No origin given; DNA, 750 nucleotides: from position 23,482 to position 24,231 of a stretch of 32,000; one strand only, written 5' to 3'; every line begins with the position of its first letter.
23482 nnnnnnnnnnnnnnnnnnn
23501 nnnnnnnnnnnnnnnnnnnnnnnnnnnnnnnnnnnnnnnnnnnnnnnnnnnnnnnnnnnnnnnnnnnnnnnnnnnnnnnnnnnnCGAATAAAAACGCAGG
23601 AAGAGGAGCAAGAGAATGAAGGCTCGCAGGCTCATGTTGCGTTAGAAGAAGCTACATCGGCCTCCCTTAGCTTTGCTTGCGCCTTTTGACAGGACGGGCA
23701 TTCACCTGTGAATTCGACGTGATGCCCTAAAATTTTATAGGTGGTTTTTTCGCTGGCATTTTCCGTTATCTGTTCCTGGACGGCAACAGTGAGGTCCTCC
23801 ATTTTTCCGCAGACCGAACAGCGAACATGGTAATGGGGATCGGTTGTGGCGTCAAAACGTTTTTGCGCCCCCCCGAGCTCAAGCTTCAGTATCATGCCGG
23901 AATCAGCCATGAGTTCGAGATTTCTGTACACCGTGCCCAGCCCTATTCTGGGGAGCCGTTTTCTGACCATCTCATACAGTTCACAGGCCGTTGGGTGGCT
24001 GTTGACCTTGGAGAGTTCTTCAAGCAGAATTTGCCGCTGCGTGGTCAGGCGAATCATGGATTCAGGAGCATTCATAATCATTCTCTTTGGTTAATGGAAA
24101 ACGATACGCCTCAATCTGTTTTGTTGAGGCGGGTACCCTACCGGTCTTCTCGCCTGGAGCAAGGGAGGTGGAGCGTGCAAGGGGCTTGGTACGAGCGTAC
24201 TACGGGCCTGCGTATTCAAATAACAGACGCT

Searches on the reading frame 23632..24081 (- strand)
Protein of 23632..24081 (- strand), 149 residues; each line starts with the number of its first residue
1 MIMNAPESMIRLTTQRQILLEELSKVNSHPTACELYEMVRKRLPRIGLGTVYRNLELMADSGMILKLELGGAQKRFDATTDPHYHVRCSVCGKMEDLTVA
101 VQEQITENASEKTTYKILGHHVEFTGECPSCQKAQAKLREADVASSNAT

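Call 9: search_protein_families(library=pfam, proteins=[window:23632-24081:-])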
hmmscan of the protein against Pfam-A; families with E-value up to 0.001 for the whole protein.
window:23632-24081:- (149 aa): 1 family
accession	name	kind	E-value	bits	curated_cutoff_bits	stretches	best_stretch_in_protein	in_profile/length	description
PF01475.25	FUR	-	1.9e-28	99.5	23.1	1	10-124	4-120/121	Ferric uptake regulator family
